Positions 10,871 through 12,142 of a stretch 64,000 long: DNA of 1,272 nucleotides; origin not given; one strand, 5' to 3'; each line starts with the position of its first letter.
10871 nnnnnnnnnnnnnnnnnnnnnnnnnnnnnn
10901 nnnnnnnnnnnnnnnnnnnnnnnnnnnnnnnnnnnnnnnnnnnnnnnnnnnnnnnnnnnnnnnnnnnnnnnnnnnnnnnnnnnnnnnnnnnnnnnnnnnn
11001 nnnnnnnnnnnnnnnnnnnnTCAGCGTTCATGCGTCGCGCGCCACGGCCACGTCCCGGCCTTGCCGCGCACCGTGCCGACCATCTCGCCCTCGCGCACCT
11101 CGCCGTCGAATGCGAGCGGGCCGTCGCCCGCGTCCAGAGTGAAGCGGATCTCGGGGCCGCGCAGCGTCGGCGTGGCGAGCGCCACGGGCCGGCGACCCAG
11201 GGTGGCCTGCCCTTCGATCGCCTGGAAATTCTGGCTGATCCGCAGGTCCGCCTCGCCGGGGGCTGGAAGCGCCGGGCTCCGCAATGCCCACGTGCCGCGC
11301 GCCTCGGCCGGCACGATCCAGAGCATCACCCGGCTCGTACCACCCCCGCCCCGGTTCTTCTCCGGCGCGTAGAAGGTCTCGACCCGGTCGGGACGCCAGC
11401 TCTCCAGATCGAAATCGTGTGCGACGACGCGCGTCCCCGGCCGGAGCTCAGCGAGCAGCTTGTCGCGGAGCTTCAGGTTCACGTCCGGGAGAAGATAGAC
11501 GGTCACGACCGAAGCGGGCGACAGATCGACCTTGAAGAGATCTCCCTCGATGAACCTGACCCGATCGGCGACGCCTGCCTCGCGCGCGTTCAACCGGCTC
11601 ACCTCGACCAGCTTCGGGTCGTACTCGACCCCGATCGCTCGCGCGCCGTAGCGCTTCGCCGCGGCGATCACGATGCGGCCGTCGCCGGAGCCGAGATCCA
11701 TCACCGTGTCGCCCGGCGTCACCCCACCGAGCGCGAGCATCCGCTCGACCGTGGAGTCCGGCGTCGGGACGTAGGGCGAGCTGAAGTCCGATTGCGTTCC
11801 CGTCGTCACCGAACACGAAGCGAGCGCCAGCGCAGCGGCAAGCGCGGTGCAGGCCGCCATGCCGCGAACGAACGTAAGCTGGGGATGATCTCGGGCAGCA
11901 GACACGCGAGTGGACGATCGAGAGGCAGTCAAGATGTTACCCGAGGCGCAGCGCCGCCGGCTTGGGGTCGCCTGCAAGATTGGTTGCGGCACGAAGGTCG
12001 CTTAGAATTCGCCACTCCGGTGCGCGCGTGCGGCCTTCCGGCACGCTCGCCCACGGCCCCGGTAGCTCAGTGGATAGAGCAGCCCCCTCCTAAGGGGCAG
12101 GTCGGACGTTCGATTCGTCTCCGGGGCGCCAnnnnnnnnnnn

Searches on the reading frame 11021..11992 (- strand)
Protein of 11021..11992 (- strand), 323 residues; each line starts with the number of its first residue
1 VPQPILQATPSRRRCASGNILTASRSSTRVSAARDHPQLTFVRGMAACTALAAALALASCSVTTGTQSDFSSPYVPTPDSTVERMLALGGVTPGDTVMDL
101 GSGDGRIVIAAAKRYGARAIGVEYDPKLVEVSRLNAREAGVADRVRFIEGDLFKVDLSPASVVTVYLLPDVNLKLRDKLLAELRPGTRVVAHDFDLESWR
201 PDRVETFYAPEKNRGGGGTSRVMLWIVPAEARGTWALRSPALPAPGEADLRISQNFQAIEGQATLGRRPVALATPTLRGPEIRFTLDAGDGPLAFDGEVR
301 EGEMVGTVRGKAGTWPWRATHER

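Call 77: search_protein_families(library=pfam, proteins=[window:11021-11992:-], max_evalue=0.00001)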
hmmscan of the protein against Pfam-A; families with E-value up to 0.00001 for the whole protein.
window:11021-11992:- (323 aa): 4 families
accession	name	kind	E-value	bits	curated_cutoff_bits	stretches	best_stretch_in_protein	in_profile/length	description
PF13847.12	Methyltransf_31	-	4.6e-11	43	27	1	93-204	3-122/145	Methyltransferase domain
PF13649.12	Methyltransf_25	-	3.1e-10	41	27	1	97-183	1-89/97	Methyltransferase domain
PF06325.19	PrmA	-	1.1e-07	32.1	22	1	91-190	159-257/296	Ribosomal protein L11 methyltransferase (PrmA)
PF08241.18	Methyltransf_11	-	6.7e-07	30.3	21.2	1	99-166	2-65/95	Methyltransferase domain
